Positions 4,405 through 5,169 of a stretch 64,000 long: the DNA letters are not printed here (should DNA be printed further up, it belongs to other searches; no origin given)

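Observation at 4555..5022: Three HxlR paralogues in 64 kb share a C-terminal Cys/His (zinc-ribbon-like) extension absent from canonical HxlR proteins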

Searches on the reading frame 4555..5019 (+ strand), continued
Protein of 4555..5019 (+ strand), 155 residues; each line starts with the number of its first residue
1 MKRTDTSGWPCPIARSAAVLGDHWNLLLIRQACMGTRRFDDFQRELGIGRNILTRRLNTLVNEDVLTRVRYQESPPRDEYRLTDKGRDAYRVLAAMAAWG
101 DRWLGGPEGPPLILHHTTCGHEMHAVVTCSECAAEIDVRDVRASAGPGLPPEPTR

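Call 36: fold_search(model_id=the predicted structure, library=pdb)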
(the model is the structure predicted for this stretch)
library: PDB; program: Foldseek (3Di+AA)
matches with E <= 10: 1506; with E <= 0.001: 31
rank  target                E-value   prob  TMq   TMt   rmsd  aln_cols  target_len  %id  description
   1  2f2e_A                7.6e-11  1.00  0.82  0.90   2.3       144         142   35  Crystal Structure of PA1607, a Putative Transcription Factor (released 2006-03-14)
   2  2f2e_B                2.9e-10  1.00  0.80  0.88   2.4       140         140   35  Crystal Structure of PA1607, a Putative Transcription Factor (released 2006-03-14)
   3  4gcv_B                1.1e-09  1.00  0.65  0.69   6.1       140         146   38  Structure of a Putative transcription factor (PA1374)from Pseudomonas aeruginosa (released 2013-07-24)
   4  4gcv_A                9.5e-09  1.00  0.64  0.67   6.2       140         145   38  Structure of a Putative transcription factor (PA1374)from Pseudomonas aeruginosa (released 2013-07-24)
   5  4gcv_C                9.0e-08  1.00  0.61  0.66   6.4       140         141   37  Structure of a Putative transcription factor (PA1374)from Pseudomonas aeruginosa (released 2013-07-24)
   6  4gcv_E                1.6e-07  1.00  0.62  0.67   6.2       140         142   36  Structure of a Putative transcription factor (PA1374)from Pseudomonas aeruginosa (released 2013-07-24)
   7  7kd3_A                5.2e-06  1.00  0.59  0.88   1.8       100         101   27  Structure of an HxlR/DUF24 family transcription regulator, CdTR_3200 from hypervirulent Clostridioides difficile R2029 (released 2021-09-15)
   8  4a5m_A                9.4e-06  1.00  0.55  0.87   1.7        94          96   31  Redox regulator HypR in its oxidized form (released 2012-01-11)
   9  5hs7_B                1.0e-05  1.00  0.54  0.82   2.0        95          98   33  Reduced form of the transcriptional regulator YodB from B. subtilis (released 2016-08-17)
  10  2fsw_A                1.0e-05  1.00  0.53  0.79   4.9       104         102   29  Crystal Structure of the Putative Transcriptional Regualator, MarR family from Porphyromonas gingivalis W83 (released 2006-03-07)
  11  2fsw_B                1.2e-05  1.00  0.55  0.81   4.6       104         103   28  Crystal Structure of the Putative Transcriptional Regualator, MarR family from Porphyromonas gingivalis W83 (released 2006-03-07)
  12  4a5m_B                1.3e-05  1.00  0.55  0.85   1.8        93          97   31  Redox regulator HypR in its oxidized form (released 2012-01-11)
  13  4a5n_A                1.5e-05  1.00  0.56  0.81   1.5        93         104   30  Redoxregulator HypR in its reduced form (released 2012-01-11)
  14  4a5n_C                1.6e-05  1.00  0.55  0.83   1.6        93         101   30  Redoxregulator HypR in its reduced form (released 2012-01-11)
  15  4a5n_B                1.6e-05  1.00  0.55  0.80   1.6        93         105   30  Redoxregulator HypR in its reduced form (released 2012-01-11)
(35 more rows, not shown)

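Call 37: search_solved_structures(query=A2, max_evalue=1e-10, show_alignments=2)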
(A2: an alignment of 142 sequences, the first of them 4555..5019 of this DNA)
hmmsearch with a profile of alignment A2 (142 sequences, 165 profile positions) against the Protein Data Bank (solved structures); distinct sequences matched with E-value up to 1e-10: 13.
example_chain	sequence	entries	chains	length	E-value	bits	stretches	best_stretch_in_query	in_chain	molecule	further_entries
4gcv_A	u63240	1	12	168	3.4e-41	143.3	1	1-158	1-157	Putative transcription protein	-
2f2e_A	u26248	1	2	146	4.7e-32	113.6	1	1-143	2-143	PA1607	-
1z7u_A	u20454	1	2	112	1.1e-18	70.2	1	6-107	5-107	hypothetical protein EF0647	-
7bze_A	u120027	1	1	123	2.5e-18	69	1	1-103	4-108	HTH-type transcriptional activator HxlR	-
7bzd_A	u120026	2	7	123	5.3e-18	67.9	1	1-103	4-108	HTH-type transcriptional activator HxlR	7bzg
5hs7_A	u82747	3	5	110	8.3e-18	67.3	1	13-105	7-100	HTH-type transcriptional regulator YodB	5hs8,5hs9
4a5m_A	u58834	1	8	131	8.6e-18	67.2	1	10-101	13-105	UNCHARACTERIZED HTH-TYPE TRANSCRIPTIONAL REGULATOR YYBR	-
2hzt_A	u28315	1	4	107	3.6e-17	65.2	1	15-109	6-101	Putative HTH-type transcriptional regulator ytcD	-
4a5n_A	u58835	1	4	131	7.3e-17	64.2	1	16-101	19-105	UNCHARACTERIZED HTH-TYPE TRANSCRIPTIONAL REGULATOR YYBR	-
2fsw_A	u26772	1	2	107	1.2e-16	63.5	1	5-100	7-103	PG_0823 protein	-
7kd3_A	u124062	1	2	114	3.9e-15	58.6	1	7-104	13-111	Putative transcriptional regulator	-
1yyv_A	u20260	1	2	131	6e-14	54.7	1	11-100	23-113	putative transcriptional regulator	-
9wvg_C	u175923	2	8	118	2.5e-13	52.7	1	16-104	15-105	Uncharacterized HTH-type transcriptional regulator YdzF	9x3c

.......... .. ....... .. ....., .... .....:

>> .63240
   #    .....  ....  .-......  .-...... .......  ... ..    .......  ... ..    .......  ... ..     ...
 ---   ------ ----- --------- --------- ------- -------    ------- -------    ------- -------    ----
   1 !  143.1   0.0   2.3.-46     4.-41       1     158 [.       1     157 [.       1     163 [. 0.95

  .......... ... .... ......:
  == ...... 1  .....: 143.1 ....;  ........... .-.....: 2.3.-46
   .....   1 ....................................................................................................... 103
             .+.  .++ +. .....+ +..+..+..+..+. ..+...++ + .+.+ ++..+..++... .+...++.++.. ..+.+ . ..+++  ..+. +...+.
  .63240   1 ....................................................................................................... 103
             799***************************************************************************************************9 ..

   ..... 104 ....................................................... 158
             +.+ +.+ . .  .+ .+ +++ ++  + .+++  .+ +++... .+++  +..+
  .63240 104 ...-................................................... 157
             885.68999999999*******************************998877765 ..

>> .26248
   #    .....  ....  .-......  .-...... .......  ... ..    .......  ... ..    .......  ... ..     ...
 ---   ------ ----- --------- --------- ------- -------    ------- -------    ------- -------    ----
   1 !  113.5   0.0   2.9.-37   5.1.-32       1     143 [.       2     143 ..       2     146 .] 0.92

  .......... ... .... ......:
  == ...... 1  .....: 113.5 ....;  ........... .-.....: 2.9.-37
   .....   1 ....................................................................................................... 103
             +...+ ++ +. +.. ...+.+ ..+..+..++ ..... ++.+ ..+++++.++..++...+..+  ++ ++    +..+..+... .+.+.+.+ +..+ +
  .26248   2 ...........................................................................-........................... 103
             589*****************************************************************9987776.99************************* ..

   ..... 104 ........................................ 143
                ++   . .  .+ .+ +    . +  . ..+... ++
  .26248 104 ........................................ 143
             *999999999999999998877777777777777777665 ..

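Call 51: find_homologous_proteins(query=P0131, max_evalue=1e-10)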
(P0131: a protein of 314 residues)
Query P0131 (314 aa): 86 proteins with E <= 1e-10 among 2532 candidates.
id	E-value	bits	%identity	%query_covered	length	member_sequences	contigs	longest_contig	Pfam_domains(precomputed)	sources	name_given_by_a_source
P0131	1.6e-212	722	100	100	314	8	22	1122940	PF01638.24,PF17244.9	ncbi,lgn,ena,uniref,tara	ncbi:helix-turn-helix domain-containing protein [uncultured Sneathiella sp.]|uniref:winged helix-tur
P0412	7.8e-187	638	87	100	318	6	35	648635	PF01638.24,PF03551.21,PF17244.9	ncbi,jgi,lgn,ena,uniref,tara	ncbi:helix-turn-helix domain-containing protein [uncultured Sneathiella sp.]|jgi:DNA-binding HxlR fa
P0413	2.2e-179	613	86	99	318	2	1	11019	PF01638.24,PF17244.9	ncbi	ncbi:MAG: helix-turn-helix domain-containing protein [Sneathiella sp.]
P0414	4.1e-163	560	79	99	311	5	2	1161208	PF01638.24,PF17244.9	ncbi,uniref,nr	ncbi:transcriptional regulator [Sneathiella chungangensis]|uniref:Transcriptional regulator n=1 Tax=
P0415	5.3e-158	543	76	99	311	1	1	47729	PF01638.24,PF17244.9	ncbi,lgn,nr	ncbi:MAG: winged helix-turn-helix transcriptional regulator [Sneathiella sp.]|nr:winged helix-turn-h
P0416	1.6e-157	541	77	98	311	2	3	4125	PF01638.24,PF17244.9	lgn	-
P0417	1.4e-156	538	78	98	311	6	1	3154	PF01638.24,PF17244.9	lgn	-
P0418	3.9e-156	537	77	98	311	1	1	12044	PF01638.24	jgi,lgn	jgi:DNA-binding HxlR family transcriptional regulator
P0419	1.6e-155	535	75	99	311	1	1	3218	PF01638.24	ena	-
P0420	2.3e-155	534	77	98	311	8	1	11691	PF01638.24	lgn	-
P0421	4.8e-155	533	76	98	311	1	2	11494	PF01638.24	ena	-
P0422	2.5e-142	492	70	96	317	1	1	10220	PF01638.24,PF17244.9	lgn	-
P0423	1.1e-139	483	70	96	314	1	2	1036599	PF01638.24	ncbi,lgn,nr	ncbi:MAG: helix-turn-helix transcriptional regulator [Proteobacteria bacterium]|nr:helix-turn-helix 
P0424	7.9e-137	473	69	95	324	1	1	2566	PF01638.24,PF03551.21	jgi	jgi:DNA-binding HxlR family transcriptional regulator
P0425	2.6e-134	465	69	95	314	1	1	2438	PF01638.24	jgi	jgi:DNA-binding HxlR family transcriptional regulator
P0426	3.8e-130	452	65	96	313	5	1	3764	PF01638.24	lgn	-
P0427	1.6e-110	387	54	100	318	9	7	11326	PF01638.24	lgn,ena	-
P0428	8.8e-108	378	57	95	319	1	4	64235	PF01638.24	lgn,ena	-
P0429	1.6e-107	377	68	77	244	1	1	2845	PF01638.24,PF17244.9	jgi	jgi:DNA-binding HxlR family transcriptional regulator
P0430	2.7e-105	370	57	96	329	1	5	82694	PF01638.24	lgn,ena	-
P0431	6.5e-105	369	54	97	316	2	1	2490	PF01638.24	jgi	-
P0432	6.9e-76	273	40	97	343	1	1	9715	PF12840.14,PF01638.24,PF25213.2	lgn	-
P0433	5.8e-74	267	41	92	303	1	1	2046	PF01638.24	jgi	jgi:DNA-binding HxlR family transcriptional regulator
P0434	8.9e-73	263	50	82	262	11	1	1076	PF01638.24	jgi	jgi:DNA-binding HxlR family transcriptional regulator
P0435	1.8e-71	259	39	96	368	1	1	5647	PF01638.24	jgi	jgi:DNA-binding HxlR family transcriptional regulator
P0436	1.2e-70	256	39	96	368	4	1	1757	PF01638.24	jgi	jgi:DNA-binding HxlR family transcriptional regulator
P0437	2.4e-68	249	40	92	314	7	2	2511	PF01638.24,PF17244.9,PF25213.2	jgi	jgi:DNA-binding HxlR family transcriptional regulator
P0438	4.0e-68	248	37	97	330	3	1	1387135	PF01638.24,PF12802.14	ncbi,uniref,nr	ncbi:helix-turn-helix transcriptional regulator [Pseudomaricurvus alkylphenolicus]|uniref:winged hel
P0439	1.4e-67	246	44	96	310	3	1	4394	PF01638.24,PF03551.21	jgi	-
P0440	3.0e-66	242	42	94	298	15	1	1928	PF01638.24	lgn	-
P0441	3.7e-65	238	40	96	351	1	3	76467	PF01638.24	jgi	jgi:DNA-binding HxlR family transcriptional regulator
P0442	6.8e-65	237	39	96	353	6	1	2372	PF01638.24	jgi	jgi:DNA-binding HxlR family transcriptional regulator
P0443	1.4e-64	236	56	60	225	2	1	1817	PF01638.24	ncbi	-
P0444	3.0e-64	235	42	92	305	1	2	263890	PF01638.24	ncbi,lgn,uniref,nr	ncbi:helix-turn-helix transcriptional regulator [Mycobacterium sp. CBMA271]|uniref:winged helix-turn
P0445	4.2e-64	235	40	94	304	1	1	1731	PF12840.14,PF01638.24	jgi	jgi:DNA-binding HxlR family transcriptional regulator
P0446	2.1e-63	232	41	94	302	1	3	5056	PF01638.24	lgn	-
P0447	3.3e-63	232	40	95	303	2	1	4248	PF01638.24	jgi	jgi:DNA-binding HxlR family transcriptional regulator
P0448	5.1e-63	231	40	95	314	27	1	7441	PF01638.24,PF17244.9,PF25213.2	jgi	jgi:DNA-binding HxlR family transcriptional regulator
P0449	1.5e-62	230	38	96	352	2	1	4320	PF01638.24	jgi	jgi:DNA-binding HxlR family transcriptional regulator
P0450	1.5e-62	230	42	95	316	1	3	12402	PF01638.24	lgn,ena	-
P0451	1.9e-62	229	41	94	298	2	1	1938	PF01638.24,PF25213.2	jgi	jgi:DNA-binding HxlR family transcriptional regulator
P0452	2.9e-62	229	42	96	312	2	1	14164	PF12840.14,PF01638.24,PF25213.2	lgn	-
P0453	3.1e-62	228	41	94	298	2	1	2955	PF01638.24,PF25213.2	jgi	jgi:DNA-binding HxlR family transcriptional regulator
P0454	5.6e-62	228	39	96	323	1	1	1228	PF01638.24,PF25213.2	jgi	jgi:DNA-binding HxlR family transcriptional regulator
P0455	9.2e-62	227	41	96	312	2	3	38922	PF01638.24,PF25213.2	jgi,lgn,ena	jgi:DNA-binding HxlR family transcriptional regulator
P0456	9.6e-62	227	38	96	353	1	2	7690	PF01638.24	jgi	jgi:DNA-binding HxlR family transcriptional regulator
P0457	1.5e-61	226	41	94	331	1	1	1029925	PF01638.24,PF25213.2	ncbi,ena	-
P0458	1.0e-60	223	42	93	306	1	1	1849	PF01638.24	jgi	jgi:DNA-binding HxlR family transcriptional regulator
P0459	4.2e-60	221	38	96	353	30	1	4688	PF01638.24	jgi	jgi:DNA-binding HxlR family transcriptional regulator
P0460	4.8e-60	221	43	94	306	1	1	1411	PF01638.24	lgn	-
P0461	5.0e-60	221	41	93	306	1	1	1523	PF01638.24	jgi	jgi:DNA-binding HxlR family transcriptional regulator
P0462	7.2e-60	221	41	92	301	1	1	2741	PF01638.24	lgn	-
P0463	9.7e-60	220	42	94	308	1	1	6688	PF01638.24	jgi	jgi:DNA-binding HxlR family transcriptional regulator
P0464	3.0e-59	219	40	95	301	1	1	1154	PF12840.14,PF01638.24,PF25213.2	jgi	jgi:DNA-binding HxlR family transcriptional regulator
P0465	1.6e-58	216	41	92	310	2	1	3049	PF01638.24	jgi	jgi:DNA-binding HxlR family transcriptional regulator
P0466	1.9e-58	216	40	95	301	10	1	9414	PF01638.24,PF25213.2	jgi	jgi:DNA-binding HxlR family transcriptional regulator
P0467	2.2e-58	216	37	96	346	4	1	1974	PF01638.24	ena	-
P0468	2.7e-58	216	38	96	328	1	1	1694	PF12840.14,PF01638.24,PF12802.14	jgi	jgi:DNA-binding HxlR family transcriptional regulator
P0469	3.4e-58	215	40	96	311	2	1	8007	PF12840.14,PF01638.24,PF12802.14,PF25213.2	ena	-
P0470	5.9e-58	214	40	93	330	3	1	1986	PF01638.24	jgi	jgi:DNA-binding HxlR family transcriptional regulator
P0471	8.4e-58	214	36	96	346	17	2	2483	PF01638.24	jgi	jgi:DNA-binding HxlR family transcriptional regulator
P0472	1.4e-57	213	42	88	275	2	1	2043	PF01638.24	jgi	jgi:DNA-binding HxlR family transcriptional regulator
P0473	5.0e-57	211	40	93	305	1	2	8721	PF01638.24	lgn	-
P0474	2.0e-56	209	40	94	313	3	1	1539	PF12840.14,PF01638.24,PF12802.14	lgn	-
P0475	2.8e-56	209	39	96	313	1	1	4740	PF12840.14,PF01638.24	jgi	jgi:DNA-binding HxlR family transcriptional regulator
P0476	1.8e-55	206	40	90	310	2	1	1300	PF01638.24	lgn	-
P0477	2.9e-55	206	35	91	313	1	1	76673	PF01638.24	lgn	-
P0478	2.3e-54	203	39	94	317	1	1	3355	PF01638.24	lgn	-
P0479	3.0e-54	202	39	90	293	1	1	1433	PF01638.24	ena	-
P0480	1.4e-52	197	41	82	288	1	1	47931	PF01638.24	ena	-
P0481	6.2e-47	178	42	80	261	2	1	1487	PF01638.24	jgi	-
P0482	1.9e-35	140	48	45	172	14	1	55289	PF01638.24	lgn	-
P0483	2.6e-34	137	46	45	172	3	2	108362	PF01638.24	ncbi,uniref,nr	ncbi:transcriptional regulator [Camelimonas fluminis]|uniref:Winged helix-turn-helix transcriptional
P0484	8.8e-34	135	45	44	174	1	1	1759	PF01638.24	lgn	-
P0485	4.6e-32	129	49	43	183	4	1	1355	PF01638.24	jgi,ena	-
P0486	2.3e-28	117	48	45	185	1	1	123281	PF01638.24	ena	-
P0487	4.7e-28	116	40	43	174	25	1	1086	PF01638.24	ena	-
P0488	1.3e-25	108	40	44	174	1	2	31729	PF01638.24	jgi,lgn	jgi:DNA-binding HxlR family transcriptional regulator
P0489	2.7e-25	107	50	34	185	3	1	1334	PF01638.24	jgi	jgi:DNA-binding HxlR family transcriptional regulator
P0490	7.4e-25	106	46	38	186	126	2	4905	PF01638.24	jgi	jgi:DNA-binding HxlR family transcriptional regulator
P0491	1.4e-24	105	56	30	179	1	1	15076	PF01638.24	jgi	jgi:DNA-binding HxlR family transcriptional regulator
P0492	2.5e-24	104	50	34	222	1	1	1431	PF01638.24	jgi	jgi:DNA-binding HxlR family transcriptional regulator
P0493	1.5e-23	101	49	34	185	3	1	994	PF01638.24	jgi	jgi:DNA-binding HxlR family transcriptional regulator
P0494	1.1e-20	92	41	40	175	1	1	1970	PF01638.24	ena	-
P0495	1.6e-20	91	39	44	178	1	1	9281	PF01638.24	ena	-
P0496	1.1e-16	79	46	31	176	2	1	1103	PF01638.24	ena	-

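Call 55: search_protein_families(library=pfam, proteins=[P0131, P0121], max_evalue=1)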
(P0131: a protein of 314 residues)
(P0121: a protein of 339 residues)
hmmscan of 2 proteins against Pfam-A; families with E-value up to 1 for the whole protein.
P0131 (314 aa): 12 families
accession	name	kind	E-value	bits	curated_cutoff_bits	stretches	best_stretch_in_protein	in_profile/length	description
PF01638.23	HxlR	-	2e-31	108.1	20.8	2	184-270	2-89/91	HxlR-like helix-turn-helix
PF17244.8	CDC24_OB3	-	2.2e-05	24.8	25.4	2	275-303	137-162/216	Cell division control protein 24, OB domain 3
PF03551.20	PadR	-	3.9e-05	24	27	1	57-92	36-73/75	Transcriptional regulator PadR-like family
PF05043.19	Mga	-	0.036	15.1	21.1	1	25-63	17-55/87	Mga helix-turn-helix domain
PF13545.12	HTH_Crp_2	-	0.036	14.5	27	1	48-70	32-55/70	Crp-like helix-turn-helix domain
PF25213.1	HVO_A0261_N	-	0.048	14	35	1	32-91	18-70/86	HVO_A0261 N-terminal domain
PF12773.13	DZR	-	0.069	13.8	27.3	0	119-140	17-37/45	Double zinc ribbon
PF13814.12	Replic_Relax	-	0.093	13.2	25.3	1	52-97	26-75/191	Replication-relaxation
PF17122.11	zf-C3H2C3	-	0.28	11.7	27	1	119-137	3-21/35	Zinc-finger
PF18439.7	zf_UBZ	-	0.28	11.3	25.6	0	128-141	3-16/32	Ubiquitin-Binding Zinc Finger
PF12013.13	OrsD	-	0.53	11.2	26.6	1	127-164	11-49/114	Orsellinic acid/F9775 biosynthesis cluster protein D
PF24230.1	Phage_zn_bind_6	-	0.86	10.3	27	0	96-122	32-58/71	Phage zinc binding domain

P0121 (339 aa): 15 families
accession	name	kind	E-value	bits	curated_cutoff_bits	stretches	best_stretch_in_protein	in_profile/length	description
PF01638.23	HxlR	-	5.9e-44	148.3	20.8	2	22-109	1-89/91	HxlR-like helix-turn-helix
PF03551.20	PadR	-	0.0007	20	27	0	224-253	38-69/75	Transcriptional regulator PadR-like family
PF12840.13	HTH_20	-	0.0055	17.1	27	0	44-72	23-51/51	Helix-turn-helix domain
PF25213.1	HVO_A0261_N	-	0.006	16.9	35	1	204-254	25-68/86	HVO_A0261 N-terminal domain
PF13601.12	HTH_34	-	0.013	16.1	27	0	42-93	17-69/80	Winged helix DNA-binding domain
PF21248.3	SoFic-like_C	-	0.017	15.8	27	0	42-73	33-64/76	Protein adenylyltransferase SoFic-like, C-terminal domain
PF01047.28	MarR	-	0.017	15.5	24.6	0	204-237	18-51/59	MarR family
PF14947.12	HTH_45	-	0.022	15.2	25.5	0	57-97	37-70/77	Winged helix-turn-helix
PF23178.1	ADAMTS_C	-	0.081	13.1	27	1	180-198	3-23/52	ADAMTS C-terminal helical domain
PF08222.17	HTH_CodY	-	0.11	12.5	27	0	47-73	12-38/61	CodY helix-turn-helix domain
PF12773.13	DZR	-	0.12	13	27.3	0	121-142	17-37/45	Double zinc ribbon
PF00392.27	GntR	-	0.16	12.1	27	0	43-73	28-58/64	Bacterial regulatory proteins, gntR family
PF08271.17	Zn_Ribbon_TF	-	0.23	11.5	29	1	129-142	19-32/43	TFIIB zinc-binding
PF09339.16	HTH_IclR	-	0.24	11.6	22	0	41-72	20-51/52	IclR helix-turn-helix domain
PF01428.23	zf-AN1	-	0.45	11.1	27.9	0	119-147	3-31/40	AN1-like Zinc finger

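Call 58: find_encoding_contigs(protein=P0066, flank=4000, max_places=3)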
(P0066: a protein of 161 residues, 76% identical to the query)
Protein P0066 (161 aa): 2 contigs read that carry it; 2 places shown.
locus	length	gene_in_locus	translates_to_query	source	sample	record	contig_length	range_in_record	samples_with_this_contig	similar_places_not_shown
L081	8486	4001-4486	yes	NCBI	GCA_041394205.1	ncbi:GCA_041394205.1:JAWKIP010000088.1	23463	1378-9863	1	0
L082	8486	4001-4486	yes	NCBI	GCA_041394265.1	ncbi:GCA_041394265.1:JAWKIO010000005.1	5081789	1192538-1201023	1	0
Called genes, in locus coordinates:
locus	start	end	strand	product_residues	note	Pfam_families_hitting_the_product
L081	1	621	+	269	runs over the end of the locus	PF02424:ApbE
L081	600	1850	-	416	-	PF04261:Dyp_perox_N, PF20628:Dyp_perox_C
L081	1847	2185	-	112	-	PF09375:Peptidase_M75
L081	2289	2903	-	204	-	PF13473:Cupredoxin_1 (faint)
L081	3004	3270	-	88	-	PF03239:FTR1 (weak)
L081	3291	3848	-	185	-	PF03239:FTR1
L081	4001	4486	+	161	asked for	PF01638:HxlR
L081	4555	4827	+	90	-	-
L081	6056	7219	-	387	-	PF02771:Acyl-CoA_dh_N, PF02770:Acyl-CoA_dh_M (faint), PF00441:Acyl-CoA_dh_1, PF08028:Acyl-CoA_dh_2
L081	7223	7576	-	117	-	PF24348:DUF7508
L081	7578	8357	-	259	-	PF00378:ECH_1, PF16113:ECH_2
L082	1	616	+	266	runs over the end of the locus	PF02424:ApbE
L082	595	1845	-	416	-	PF04261:Dyp_perox_N, PF20628:Dyp_perox_C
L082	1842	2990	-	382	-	PF13473:Cupredoxin_1, PF09375:Peptidase_M75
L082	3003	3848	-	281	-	PF03239:FTR1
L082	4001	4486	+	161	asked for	PF01638:HxlR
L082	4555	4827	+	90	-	-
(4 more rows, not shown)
